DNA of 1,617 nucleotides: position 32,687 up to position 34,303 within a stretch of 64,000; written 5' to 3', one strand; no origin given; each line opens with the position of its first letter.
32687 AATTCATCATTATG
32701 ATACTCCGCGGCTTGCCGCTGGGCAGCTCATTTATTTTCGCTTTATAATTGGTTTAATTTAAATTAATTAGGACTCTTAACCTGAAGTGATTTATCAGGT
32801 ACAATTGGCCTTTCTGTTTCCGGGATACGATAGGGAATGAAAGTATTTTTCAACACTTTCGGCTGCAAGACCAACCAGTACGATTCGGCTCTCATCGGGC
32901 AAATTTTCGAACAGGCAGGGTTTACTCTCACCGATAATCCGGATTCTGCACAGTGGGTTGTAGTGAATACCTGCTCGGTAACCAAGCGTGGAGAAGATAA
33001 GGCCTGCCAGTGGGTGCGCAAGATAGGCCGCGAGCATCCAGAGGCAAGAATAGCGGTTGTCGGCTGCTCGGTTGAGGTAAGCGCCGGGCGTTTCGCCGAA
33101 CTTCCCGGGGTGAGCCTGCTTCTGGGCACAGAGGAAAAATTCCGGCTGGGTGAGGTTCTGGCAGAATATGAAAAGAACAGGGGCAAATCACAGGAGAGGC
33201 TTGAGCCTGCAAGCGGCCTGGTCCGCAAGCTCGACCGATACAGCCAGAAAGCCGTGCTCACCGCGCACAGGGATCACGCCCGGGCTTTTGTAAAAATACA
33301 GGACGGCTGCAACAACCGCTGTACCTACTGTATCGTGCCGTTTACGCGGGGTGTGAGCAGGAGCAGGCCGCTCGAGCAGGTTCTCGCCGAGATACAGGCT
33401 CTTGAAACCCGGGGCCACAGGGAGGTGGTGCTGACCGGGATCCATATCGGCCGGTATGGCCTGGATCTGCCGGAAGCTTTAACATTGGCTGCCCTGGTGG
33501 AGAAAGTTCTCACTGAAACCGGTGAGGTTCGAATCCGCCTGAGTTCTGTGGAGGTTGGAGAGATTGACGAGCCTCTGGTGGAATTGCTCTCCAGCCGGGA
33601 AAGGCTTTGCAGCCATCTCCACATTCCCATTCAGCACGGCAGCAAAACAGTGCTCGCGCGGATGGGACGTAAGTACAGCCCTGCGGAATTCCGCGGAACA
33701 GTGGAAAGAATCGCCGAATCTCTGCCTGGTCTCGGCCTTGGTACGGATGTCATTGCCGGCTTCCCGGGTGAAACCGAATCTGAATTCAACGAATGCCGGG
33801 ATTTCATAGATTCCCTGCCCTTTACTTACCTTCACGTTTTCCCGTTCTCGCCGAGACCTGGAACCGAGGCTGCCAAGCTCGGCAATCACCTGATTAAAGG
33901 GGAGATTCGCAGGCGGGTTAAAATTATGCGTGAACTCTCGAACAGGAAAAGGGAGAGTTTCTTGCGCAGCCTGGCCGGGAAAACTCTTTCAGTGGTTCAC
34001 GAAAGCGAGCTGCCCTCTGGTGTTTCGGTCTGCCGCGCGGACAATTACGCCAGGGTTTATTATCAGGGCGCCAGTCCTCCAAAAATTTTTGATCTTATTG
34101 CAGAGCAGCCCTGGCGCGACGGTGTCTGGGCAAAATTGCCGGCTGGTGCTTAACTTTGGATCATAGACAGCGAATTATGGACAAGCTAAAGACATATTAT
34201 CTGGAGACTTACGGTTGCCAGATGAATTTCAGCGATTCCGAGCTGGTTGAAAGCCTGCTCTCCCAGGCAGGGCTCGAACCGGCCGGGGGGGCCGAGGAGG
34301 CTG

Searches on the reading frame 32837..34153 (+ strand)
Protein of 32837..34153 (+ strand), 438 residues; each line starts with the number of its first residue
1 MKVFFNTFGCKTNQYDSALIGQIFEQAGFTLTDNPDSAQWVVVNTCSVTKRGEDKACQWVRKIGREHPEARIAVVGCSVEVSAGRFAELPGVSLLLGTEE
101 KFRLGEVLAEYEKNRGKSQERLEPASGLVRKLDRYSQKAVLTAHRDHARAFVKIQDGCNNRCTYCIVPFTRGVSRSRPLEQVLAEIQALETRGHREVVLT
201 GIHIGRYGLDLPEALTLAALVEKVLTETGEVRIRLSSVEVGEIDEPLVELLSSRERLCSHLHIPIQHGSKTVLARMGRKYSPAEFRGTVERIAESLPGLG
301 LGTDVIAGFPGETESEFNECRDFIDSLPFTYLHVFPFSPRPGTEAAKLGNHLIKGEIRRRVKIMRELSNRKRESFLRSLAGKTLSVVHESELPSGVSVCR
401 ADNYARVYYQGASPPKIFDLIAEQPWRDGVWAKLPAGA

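Call 6: search_protein_families(library=pfam, proteins=[window:32837-34153:+], max_evalue=0.001)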
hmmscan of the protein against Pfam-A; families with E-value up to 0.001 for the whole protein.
window:32837-34153:+ (438 aa): 2 families
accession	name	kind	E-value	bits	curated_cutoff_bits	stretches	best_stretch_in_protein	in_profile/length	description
PF04055.27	Radical_SAM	-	3e-23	83.3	29.5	1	153-324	2-166/166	Radical SAM superfamily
PF00919.26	UPF0004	-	6.9e-22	77.7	27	1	2-96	1-97/98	Uncharacterized protein family UPF0004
